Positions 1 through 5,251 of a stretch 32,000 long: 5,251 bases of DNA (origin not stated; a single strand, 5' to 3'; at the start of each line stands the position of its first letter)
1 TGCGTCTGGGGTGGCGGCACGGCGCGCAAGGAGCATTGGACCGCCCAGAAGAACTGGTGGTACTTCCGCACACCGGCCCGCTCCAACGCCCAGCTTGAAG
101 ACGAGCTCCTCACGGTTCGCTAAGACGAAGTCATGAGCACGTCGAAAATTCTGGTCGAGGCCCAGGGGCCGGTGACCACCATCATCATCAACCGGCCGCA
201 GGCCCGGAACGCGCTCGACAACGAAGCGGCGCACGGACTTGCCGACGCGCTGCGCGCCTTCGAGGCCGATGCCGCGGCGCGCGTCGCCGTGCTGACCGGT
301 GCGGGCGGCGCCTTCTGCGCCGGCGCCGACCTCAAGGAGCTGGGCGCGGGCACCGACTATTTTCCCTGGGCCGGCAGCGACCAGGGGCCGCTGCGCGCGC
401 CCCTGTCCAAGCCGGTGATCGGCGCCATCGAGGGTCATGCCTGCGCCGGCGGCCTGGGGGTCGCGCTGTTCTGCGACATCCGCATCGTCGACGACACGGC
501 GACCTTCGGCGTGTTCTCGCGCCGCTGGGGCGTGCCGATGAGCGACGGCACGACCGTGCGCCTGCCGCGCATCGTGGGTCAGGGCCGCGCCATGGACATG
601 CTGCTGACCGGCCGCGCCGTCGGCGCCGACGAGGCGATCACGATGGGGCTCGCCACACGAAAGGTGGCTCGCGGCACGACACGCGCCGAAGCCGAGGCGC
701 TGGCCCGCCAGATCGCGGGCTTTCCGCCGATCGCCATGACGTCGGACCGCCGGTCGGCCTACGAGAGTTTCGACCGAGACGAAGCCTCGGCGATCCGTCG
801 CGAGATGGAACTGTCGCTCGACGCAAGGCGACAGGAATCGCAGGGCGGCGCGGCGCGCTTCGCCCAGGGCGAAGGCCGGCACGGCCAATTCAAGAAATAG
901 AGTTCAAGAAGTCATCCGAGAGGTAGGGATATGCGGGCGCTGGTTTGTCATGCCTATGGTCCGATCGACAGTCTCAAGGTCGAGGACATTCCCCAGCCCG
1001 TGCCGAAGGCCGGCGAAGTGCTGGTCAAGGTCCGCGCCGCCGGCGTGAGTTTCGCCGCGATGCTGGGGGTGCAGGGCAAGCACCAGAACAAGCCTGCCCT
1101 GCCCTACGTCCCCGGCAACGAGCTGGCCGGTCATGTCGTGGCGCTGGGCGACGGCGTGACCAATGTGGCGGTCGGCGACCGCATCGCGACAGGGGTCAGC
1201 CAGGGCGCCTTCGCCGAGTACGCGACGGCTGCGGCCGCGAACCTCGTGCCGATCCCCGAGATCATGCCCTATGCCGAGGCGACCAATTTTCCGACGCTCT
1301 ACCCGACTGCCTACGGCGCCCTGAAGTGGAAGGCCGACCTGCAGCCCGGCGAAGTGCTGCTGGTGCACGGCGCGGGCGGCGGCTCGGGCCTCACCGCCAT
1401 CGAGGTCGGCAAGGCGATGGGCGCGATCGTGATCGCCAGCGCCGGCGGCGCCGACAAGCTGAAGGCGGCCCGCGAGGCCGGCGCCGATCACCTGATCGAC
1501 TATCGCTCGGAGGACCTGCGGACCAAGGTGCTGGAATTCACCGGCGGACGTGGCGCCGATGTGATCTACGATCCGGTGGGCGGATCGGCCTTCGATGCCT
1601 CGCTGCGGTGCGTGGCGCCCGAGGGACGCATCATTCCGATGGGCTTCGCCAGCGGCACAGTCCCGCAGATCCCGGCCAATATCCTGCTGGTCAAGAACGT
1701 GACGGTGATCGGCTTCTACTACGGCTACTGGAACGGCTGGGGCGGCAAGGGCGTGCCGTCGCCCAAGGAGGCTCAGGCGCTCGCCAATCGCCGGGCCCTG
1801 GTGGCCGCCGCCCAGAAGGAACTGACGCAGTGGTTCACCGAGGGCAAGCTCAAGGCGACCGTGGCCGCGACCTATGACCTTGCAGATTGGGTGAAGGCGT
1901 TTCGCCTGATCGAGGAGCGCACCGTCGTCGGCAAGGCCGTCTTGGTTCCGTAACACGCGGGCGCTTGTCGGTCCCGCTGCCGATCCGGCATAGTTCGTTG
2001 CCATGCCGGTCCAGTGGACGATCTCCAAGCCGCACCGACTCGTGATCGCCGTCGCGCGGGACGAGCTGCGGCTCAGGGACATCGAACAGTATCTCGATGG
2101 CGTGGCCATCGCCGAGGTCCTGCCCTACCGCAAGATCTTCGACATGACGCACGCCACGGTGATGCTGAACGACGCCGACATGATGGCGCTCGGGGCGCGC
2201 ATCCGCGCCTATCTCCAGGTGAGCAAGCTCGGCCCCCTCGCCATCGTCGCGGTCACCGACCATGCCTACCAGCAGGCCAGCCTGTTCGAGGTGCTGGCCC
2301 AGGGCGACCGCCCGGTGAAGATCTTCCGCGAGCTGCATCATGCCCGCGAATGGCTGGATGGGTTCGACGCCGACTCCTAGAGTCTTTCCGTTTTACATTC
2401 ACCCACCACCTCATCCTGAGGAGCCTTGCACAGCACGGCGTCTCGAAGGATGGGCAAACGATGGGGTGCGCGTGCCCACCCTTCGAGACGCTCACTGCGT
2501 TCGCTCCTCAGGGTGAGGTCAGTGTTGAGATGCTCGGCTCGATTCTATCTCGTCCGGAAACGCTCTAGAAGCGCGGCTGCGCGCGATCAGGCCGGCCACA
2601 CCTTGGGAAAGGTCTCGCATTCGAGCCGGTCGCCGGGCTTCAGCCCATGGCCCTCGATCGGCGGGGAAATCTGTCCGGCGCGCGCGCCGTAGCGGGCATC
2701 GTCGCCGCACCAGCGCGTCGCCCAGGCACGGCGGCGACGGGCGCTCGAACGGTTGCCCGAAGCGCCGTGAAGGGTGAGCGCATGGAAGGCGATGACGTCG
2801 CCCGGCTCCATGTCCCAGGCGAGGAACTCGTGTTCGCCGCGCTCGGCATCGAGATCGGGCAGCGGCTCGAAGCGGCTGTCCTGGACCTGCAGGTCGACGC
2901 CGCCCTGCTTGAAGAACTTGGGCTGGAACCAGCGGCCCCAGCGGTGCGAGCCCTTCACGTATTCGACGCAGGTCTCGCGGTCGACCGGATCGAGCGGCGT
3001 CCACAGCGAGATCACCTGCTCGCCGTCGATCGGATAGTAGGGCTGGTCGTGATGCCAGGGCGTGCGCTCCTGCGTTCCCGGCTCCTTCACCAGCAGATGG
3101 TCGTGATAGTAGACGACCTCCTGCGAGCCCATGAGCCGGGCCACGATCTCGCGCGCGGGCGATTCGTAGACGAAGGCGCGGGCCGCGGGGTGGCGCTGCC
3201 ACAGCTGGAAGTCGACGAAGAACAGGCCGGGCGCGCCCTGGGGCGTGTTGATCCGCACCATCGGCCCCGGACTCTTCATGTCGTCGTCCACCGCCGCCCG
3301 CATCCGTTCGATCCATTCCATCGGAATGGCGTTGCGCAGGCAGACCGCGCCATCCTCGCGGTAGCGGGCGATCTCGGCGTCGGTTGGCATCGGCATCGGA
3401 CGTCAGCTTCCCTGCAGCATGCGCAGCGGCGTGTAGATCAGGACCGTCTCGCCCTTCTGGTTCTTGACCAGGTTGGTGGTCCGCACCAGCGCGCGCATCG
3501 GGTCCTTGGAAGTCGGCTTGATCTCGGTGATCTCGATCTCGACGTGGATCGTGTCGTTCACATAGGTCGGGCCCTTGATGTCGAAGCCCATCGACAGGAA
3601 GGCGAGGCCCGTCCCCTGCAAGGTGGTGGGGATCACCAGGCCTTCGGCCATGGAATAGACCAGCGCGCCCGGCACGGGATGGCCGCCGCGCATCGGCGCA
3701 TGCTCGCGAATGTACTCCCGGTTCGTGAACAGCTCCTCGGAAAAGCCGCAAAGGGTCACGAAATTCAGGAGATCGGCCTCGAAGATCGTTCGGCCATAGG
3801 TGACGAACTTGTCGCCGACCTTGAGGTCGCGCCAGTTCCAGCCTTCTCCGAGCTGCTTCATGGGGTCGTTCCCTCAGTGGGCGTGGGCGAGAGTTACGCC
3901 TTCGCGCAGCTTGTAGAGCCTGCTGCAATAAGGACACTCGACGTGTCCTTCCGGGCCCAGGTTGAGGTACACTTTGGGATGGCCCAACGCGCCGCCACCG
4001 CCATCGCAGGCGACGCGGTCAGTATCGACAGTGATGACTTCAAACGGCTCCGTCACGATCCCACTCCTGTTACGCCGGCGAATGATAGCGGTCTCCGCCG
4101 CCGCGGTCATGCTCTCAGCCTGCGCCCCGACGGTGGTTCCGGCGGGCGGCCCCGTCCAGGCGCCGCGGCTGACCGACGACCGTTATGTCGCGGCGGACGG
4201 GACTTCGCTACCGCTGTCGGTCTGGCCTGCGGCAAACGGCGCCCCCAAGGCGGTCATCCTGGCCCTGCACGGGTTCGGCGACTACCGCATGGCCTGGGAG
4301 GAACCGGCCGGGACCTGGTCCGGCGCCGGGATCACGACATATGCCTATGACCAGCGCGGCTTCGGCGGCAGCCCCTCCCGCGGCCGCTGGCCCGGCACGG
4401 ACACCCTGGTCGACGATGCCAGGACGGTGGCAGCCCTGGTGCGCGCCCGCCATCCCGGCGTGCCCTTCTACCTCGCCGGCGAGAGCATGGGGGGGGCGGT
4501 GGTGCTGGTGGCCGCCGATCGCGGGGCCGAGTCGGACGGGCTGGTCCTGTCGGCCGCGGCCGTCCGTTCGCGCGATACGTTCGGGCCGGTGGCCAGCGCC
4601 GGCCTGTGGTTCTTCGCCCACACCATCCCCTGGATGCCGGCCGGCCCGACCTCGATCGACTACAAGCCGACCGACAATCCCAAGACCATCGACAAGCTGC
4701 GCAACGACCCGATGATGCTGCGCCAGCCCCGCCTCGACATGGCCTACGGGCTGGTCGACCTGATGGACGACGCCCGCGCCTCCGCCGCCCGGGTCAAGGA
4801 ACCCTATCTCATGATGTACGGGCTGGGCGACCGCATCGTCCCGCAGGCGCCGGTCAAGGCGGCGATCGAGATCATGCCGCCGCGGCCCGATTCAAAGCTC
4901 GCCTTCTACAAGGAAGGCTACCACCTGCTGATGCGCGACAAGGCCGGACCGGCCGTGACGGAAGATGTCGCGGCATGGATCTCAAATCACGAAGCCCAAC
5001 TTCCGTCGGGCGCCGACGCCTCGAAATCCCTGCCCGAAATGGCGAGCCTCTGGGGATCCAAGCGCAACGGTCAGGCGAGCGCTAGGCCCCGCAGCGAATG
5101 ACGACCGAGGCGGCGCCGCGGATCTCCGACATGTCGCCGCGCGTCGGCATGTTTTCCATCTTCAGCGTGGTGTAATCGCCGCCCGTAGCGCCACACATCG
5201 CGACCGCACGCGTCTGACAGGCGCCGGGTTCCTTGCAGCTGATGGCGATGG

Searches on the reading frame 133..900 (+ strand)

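Call 9: search_protein_families(library=pfam, proteins=[window:133-900:+], max_evalue=0.001)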
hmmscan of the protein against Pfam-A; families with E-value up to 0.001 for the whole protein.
window:133-900:+ (255 aa): 2 families
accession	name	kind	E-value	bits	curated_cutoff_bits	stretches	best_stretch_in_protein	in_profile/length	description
PF00378.25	ECH_1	-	6.5e-44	150.6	27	1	10-244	2-241/251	Enoyl-CoA hydratase/isomerase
PF16113.10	ECH_2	-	1.3e-20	74.6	27.2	1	15-193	2-187/335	Enoyl-CoA hydratase/isomerase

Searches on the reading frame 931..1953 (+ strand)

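Call 9: search_protein_families(library=pfam, proteins=[window:931-1953:+], max_evalue=0.001)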
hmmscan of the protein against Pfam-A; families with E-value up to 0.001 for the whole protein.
window:931-1953:+ (340 aa): 3 families
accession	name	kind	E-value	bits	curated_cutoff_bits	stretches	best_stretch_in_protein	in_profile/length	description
PF00107.32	ADH_zinc_N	-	2.1e-28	99.3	31.8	1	153-268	3-118/129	Zinc-binding dehydrogenase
PF13602.12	ADH_zinc_N_2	-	2.9e-22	80.5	27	1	184-338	2-134/134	Zinc-binding dehydrogenase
PF08240.17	ADH_N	-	3.7e-16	59.7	23.5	1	27-110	2-104/104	Alcohol dehydrogenase GroES-like domain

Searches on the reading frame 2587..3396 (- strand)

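Call 9: search_protein_families(library=pfam, proteins=[window:2587-3396:-], max_evalue=0.001)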
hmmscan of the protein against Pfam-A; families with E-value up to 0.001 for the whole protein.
window:2587-3396:- (269 aa): 1 family
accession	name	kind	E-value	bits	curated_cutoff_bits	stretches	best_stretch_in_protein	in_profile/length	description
PF05721.19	PhyH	-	4.6e-29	102.7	22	1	12-222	1-212/213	Phytanoyl-CoA dioxygenase (PhyH)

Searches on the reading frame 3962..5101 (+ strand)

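Call 9: search_protein_families(library=pfam, proteins=[window:3962-5101:+], max_evalue=0.001)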
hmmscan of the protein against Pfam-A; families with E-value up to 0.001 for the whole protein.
window:3962-5101:+ (379 aa): 3 families
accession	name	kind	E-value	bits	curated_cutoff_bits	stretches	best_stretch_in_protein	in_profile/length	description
PF12146.15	Hydrolase_4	-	6.4e-53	179.9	27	1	94-327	2-238/239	Serine aminopeptidase, S33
PF00561.26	Abhydrolase_1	-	1.7e-11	44.7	25.8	1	98-199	2-98/245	alpha/beta hydrolase fold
PF12697.13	Abhydrolase_6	-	8e-11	43.5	26.3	1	99-326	1-209/217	Alpha/beta hydrolase family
